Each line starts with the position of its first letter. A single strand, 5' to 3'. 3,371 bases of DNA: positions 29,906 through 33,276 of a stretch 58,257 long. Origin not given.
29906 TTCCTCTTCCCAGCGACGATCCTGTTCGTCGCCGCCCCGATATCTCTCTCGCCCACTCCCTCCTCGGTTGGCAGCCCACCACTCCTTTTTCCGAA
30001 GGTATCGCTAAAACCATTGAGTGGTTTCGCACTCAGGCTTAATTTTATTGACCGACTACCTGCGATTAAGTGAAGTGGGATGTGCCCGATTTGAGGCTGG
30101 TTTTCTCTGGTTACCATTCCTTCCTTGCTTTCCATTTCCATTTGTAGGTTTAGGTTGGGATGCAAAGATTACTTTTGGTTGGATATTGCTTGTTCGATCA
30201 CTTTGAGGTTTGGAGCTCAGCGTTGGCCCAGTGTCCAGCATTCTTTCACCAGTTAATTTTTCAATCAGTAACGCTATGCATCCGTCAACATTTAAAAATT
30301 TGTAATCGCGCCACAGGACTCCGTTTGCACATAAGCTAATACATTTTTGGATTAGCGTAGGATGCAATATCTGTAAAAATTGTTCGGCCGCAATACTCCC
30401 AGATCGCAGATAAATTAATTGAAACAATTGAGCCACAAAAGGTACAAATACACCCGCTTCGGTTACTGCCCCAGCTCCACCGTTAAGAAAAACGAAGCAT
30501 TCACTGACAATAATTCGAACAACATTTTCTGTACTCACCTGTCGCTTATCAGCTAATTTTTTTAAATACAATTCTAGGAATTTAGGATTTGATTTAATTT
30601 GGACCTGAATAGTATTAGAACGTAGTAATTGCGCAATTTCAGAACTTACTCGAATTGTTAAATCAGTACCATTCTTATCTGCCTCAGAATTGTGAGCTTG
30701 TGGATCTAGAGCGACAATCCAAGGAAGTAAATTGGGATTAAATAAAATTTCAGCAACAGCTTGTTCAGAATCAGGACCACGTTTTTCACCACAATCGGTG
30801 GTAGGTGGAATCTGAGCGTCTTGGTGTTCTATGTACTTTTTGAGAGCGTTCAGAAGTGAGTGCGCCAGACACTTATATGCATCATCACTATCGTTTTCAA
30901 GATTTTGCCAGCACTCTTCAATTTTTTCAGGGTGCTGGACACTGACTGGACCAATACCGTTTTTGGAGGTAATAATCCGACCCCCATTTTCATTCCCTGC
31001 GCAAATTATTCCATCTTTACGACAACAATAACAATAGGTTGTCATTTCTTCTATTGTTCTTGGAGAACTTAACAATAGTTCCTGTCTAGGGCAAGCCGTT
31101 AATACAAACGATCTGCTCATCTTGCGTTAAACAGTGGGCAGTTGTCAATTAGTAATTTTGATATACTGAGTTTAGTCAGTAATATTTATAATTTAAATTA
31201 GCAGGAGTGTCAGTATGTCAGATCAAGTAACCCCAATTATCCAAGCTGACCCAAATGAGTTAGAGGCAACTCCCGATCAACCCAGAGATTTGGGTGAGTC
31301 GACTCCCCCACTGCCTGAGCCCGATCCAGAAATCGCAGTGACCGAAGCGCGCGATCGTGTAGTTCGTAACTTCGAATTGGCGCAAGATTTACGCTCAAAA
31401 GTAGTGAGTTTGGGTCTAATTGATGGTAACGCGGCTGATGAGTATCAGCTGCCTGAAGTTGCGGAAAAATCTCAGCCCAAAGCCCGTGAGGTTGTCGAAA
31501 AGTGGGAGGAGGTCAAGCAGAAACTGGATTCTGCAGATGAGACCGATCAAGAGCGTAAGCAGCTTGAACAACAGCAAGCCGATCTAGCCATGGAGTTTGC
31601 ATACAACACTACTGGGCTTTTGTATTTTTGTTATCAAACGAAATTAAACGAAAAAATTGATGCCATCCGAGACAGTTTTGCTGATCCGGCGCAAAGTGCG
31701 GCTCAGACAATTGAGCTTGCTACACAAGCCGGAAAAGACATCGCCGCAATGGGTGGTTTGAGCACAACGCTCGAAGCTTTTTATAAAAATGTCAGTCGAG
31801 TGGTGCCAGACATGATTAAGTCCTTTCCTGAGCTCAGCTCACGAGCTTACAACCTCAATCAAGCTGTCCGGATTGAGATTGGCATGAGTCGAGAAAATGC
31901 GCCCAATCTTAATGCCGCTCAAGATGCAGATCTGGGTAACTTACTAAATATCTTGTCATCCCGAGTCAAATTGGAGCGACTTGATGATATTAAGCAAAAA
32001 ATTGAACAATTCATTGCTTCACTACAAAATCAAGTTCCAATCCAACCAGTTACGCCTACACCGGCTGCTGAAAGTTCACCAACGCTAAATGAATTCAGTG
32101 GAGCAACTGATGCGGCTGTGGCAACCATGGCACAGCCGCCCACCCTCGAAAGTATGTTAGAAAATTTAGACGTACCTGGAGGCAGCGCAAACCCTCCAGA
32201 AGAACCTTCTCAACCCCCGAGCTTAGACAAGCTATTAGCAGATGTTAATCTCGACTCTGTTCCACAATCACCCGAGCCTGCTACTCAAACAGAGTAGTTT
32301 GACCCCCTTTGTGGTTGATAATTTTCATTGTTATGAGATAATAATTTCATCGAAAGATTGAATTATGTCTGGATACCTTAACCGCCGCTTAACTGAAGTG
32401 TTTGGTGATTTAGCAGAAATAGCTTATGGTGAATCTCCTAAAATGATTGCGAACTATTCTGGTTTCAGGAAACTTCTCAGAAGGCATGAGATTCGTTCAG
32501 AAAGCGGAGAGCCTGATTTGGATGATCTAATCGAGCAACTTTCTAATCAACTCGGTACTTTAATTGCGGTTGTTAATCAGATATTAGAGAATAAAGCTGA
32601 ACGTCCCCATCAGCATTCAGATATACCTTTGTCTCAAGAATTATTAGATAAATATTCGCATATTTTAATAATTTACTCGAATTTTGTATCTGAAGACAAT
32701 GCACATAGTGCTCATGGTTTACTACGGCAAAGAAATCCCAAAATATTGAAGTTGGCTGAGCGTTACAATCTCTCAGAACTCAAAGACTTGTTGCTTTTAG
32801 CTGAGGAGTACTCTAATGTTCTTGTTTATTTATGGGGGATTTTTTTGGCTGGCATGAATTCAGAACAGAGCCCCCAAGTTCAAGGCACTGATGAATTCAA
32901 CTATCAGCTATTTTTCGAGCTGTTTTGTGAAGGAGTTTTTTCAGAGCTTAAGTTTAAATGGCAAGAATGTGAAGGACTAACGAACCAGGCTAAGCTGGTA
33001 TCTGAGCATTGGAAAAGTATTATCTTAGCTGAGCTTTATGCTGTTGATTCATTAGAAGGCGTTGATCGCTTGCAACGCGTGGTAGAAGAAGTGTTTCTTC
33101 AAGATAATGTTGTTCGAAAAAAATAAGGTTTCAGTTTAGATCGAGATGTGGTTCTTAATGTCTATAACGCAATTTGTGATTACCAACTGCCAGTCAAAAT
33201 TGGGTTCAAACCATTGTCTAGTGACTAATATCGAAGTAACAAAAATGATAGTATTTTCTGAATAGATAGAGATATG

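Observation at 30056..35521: Six-gene orphan island with two nuclease-like proteins and an HTH protein, wedged into the envelope-glycan super-locus: candidate undescribed conflict/defence-type system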

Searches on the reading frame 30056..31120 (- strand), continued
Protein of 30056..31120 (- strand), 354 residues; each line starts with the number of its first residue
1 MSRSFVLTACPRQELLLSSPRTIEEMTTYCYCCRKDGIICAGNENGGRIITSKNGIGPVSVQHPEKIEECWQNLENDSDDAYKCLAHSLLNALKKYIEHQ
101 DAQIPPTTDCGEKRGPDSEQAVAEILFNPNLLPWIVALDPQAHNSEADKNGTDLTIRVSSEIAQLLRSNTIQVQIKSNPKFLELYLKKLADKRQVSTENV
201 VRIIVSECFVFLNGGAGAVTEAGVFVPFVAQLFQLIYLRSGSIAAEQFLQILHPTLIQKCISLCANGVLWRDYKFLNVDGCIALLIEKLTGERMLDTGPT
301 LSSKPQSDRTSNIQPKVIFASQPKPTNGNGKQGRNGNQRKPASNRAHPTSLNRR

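Call 81: fold_search(model_id=the predicted structure, library=viral)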
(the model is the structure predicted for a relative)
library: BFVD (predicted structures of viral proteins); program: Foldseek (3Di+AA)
matches with E <= 10: 299; with E <= 0.001: 0
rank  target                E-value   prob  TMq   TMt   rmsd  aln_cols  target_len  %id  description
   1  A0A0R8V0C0            2.6e-01  0.07  0.12  0.14  22.0       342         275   10  (no name in the UniProt tables at hand)
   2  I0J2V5                3.2e-01  0.09  0.09  0.08  16.8       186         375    8  Uncharacterized protein [Dickeya phage vB-DsoM-LIMEstone1]
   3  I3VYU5                3.6e-01  0.12  0.11  0.17  17.5       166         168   14  (no name in the UniProt tables at hand)
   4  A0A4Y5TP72            3.6e-01  0.11  0.17  0.17  18.9       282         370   11  (no name in the UniProt tables at hand)
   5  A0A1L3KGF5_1          3.8e-01  0.06  0.10  0.06  30.5       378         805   10  (no name in the UniProt tables at hand)
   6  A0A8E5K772            5.0e-01  0.08  0.09  0.13  14.9       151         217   12  (no name in the UniProt tables at hand)
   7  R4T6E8                6.6e-01  0.06  0.14  0.06  20.6       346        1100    9  Uncharacterized protein [Haloarcula hispanica tailed virus 1]
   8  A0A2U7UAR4            6.6e-01  0.05  0.11  0.07  24.1       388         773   13  Uncharacterized protein [Pandoravirus quercus]
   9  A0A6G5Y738            7.0e-01  0.06  0.11  0.16  19.6       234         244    8  (no name in the UniProt tables at hand)
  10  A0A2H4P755            7.4e-01  0.04  0.10  0.11  22.7       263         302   11  Uncharacterized protein [Pseudomonas phage nickie]
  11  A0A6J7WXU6            7.8e-01  0.04  0.11  0.06  20.0       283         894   11  Uncharacterized protein [uncultured Caudovirales phage]
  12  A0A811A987            7.8e-01  0.03  0.10  0.08  24.1       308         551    9  (no name in the UniProt tables at hand)
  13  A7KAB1                8.3e-01  0.10  0.17  0.20  23.7       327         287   13  Uncharacterized protein z851L [Chlorovirus heliozoae]
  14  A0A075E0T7            9.3e-01  0.06  0.09  0.07  17.8       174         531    9  Uncharacterized protein [Dickeya phage RC-2014]
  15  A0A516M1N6            9.3e-01  0.03  0.10  0.10  20.8       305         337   10  (no name in the UniProt tables at hand)
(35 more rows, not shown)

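Call 92: find_encoding_contigs(protein=P0011, flank=8000, max_places=2)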
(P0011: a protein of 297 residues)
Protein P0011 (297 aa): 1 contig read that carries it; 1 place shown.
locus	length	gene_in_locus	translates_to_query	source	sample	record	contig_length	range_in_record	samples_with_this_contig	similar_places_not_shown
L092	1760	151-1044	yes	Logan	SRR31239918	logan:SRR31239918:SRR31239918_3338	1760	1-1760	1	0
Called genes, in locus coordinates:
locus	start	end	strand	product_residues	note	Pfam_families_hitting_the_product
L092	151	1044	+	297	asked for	-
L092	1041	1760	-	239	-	?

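Call 93: find_encoding_contigs(protein=P0013, flank=8000, max_places=2)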
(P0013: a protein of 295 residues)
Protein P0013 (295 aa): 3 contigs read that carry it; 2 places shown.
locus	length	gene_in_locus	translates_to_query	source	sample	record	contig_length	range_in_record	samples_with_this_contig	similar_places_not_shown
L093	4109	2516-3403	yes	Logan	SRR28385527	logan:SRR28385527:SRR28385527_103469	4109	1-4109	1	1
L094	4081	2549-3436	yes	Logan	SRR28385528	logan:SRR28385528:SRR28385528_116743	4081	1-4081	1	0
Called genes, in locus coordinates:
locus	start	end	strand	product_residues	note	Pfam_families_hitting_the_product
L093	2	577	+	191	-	?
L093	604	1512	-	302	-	-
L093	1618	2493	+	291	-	-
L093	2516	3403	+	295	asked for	-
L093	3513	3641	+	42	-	-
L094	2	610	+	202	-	?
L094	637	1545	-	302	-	-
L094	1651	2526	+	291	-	-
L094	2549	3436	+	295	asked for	-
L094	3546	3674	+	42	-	-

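Call 94: find_encoding_contigs(protein=P0009, flank=8000, max_places=2)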
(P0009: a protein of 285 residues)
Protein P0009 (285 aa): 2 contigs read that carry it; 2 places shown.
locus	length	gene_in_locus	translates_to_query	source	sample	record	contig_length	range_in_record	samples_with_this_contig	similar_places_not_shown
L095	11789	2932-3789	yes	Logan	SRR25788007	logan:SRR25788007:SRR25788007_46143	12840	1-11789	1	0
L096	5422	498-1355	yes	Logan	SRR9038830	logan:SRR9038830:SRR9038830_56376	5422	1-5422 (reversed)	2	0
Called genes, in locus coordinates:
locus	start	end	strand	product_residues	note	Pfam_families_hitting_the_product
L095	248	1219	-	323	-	PF03706:LPG_synthase_TM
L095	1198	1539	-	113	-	-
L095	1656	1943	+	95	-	PF13744:HTH_37, PF13560:HTH_31, PF12844:HTH_19, PF01381:HTH_3, PF13443:HTH_26 (weak)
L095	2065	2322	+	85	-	PF02604:PhdYeFM_antitox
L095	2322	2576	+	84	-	PF05016:ParE_toxin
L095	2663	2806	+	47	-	-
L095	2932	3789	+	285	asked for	-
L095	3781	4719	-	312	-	PF13641:Glyco_tranf_2_3, PF00535:Glycos_transf_2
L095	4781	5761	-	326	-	PF01073:3Beta_HSD, PF01370:Epimerase, PF02719:Polysacc_synt_2 (weak), PF04321:RmlD_sub_bind (weak), PF07993:NAD_binding_4 (faint), PF16363:GDP_Man_Dehyd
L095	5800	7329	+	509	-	-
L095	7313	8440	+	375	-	PF13439:Glyco_transf_4, PF13524:Glyco_trans_1_2 (faint), PF20706:GT4-conflict, PF00534:Glycos_transf_1, PF13692:Glyco_trans_1_4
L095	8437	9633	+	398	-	PF13439:Glyco_transf_4, PF20706:GT4-conflict (weak), PF00534:Glycos_transf_1, PF13692:Glyco_trans_1_4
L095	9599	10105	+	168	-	PF02075:RuvC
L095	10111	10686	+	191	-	PF01330:RuvA_N, PF14520:HHH_5, PF07499:RuvA_C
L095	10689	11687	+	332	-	PF01078:Mg_chelatase (faint), PF05496:RuvB_N, PF00004:AAA, PF07728:AAA_5 (weak), PF13173:AAA_14 (weak), PF13401:AAA_22 (faint), PF17864:AAA_lid_4, PF05491:WHD_RuvB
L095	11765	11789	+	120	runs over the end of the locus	PF02656:DUF202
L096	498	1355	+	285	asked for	-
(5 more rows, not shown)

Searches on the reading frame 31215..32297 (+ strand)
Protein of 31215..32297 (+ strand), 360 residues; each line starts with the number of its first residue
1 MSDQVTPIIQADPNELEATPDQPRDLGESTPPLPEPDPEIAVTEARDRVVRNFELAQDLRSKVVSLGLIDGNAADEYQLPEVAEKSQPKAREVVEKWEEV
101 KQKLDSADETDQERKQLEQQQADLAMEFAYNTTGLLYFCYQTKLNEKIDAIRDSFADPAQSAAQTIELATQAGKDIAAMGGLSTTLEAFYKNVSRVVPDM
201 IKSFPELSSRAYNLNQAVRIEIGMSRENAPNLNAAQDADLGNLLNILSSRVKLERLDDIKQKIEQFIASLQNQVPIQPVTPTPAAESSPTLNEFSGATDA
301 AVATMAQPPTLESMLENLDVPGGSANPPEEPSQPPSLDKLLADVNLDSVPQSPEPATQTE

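Call 3: search_protein_families(library=pfam, proteins=[window:31215-32297:+], max_evalue=1)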
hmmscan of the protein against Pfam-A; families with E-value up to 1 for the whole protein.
window:31215-32297:+ (360 aa): 2 families
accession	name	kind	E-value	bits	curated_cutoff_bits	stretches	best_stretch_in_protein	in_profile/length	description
PF20640.2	Rrn6_HB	-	0.0027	18.3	26.4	1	86-276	3-124/192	Rrn6, helical bundle domain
PF15455.11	Pro-rich_19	-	0.69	9.5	27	1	298-344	111-157/363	Proline-rich 19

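Call 4: search_protein_families(library=padloc, proteins=[window:31215-32297:+], max_evalue=1)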
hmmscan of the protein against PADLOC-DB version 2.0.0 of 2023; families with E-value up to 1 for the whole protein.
window:31215-32297:+ (360 aa): 0 families

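Call 5: search_protein_families(library=ncbifam, proteins=[window:31215-32297:+], max_evalue=1)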
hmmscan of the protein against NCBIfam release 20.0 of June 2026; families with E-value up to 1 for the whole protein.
window:31215-32297:+ (360 aa): 2 families
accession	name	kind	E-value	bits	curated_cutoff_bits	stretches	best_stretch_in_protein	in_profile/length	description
NF002235.0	PRK01146.1-3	equivalog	0.13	12.3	95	1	69-100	61-92/95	DNA-directed RNA polymerase subunit L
TIGR01398.1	FlhA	equivalog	0.15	10.3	772.1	1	94-157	317-380/678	flagellar biosynthesis protein FlhA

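Call 19: search_protein_families(library=phrogs, proteins=[window:31215-32297:+], max_evalue=1)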
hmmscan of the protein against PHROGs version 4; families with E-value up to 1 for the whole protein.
window:31215-32297:+ (360 aa): 3 families
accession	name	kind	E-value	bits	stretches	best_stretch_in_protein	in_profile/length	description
phrog_12534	-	unknown function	0.076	14.6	1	228-285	9-64/97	-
phrog_1733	-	unknown function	0.65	10.3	0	72-206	141-253/305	-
phrog_3834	-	unknown function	0.97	10.5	0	88-130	59-101/105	-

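Call 21: list_cluster_members(proteins=[window:31215-32297:+, window:32365-33126:+, window:33274-34338:+, window:34325-34933:-, window:34988-35521:+])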
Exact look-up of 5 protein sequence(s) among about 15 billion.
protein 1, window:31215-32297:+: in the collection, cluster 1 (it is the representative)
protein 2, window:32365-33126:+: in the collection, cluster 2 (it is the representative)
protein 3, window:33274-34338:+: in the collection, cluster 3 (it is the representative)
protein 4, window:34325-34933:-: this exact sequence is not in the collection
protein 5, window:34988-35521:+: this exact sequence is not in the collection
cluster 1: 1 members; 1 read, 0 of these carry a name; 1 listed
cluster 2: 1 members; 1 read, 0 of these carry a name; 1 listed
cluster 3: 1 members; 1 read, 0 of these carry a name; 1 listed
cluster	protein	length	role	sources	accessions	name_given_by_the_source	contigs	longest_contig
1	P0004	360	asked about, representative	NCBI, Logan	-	-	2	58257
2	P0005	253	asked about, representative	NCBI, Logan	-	-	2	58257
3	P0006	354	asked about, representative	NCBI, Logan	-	-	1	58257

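Call 64: search_solved_structures(query=A6, max_evalue=5)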
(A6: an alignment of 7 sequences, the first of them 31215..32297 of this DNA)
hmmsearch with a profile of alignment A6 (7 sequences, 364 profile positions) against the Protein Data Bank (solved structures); distinct sequences matched with E-value up to 5: 7.
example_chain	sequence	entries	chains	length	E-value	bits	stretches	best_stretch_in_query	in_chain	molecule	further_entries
6een_B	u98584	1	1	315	4.9e-09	39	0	45-73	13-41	Designer Pentatricopeptide Protein dPPR10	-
6een_D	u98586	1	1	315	1.2e-05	27.8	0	45-73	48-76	Designer Pentatricopeptide Protein dPPR10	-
6een_A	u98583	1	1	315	2.9e-05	26.6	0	45-71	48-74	Designer Pentatricopeptide Protein dPPR10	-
4ozs_A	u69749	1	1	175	4.2e-05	26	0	45-73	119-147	Alpha solenoid protein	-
8hep_B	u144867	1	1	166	0.0014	21.1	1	184-272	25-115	Anti-sigma factor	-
8gjg_A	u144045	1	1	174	0.22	13.8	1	144-215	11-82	gluc_A04_0005 Binder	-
6m7w_A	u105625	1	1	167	0.25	13.6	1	215-282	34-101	Phosphorelay intermediate protein YPD1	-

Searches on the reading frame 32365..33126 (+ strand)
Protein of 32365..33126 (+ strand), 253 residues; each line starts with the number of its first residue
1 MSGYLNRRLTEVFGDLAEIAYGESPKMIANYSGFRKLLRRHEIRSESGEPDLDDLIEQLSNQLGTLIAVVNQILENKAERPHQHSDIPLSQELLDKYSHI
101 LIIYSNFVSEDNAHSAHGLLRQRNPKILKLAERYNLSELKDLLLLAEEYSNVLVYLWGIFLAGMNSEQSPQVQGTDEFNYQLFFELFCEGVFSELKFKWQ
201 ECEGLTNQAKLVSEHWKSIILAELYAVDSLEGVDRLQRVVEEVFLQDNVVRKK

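Call 3: search_protein_families(library=pfam, proteins=[window:32365-33126:+], max_evalue=1)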
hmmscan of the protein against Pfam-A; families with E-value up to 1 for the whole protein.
window:32365-33126:+ (253 aa): 1 family
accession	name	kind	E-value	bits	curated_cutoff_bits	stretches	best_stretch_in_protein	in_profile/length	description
PF12221.13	HflK_N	-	0.0035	17.7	22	1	46-67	20-41/44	Bacterial membrane protein N terminal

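Call 4: search_protein_families(library=padloc, proteins=[window:32365-33126:+], max_evalue=1)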
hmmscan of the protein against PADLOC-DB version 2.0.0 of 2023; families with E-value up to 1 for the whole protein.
window:32365-33126:+ (253 aa): 0 families

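Call 5: search_protein_families(library=ncbifam, proteins=[window:32365-33126:+], max_evalue=1)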
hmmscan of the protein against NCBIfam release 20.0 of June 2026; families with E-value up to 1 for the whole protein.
window:32365-33126:+ (253 aa): 0 families

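Call 19: search_protein_families(library=phrogs, proteins=[window:32365-33126:+], max_evalue=1)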
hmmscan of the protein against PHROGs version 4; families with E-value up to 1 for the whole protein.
window:32365-33126:+ (253 aa): 1 family
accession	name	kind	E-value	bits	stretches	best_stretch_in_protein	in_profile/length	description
phrog_18664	-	unknown function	0.39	11.3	1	60-109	161-211/215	-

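Call 65: search_solved_structures(query=A7, max_evalue=5)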
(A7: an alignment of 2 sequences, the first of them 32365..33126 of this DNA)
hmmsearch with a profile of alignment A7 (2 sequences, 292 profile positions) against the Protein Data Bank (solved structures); distinct sequences matched with E-value up to 5: 0.
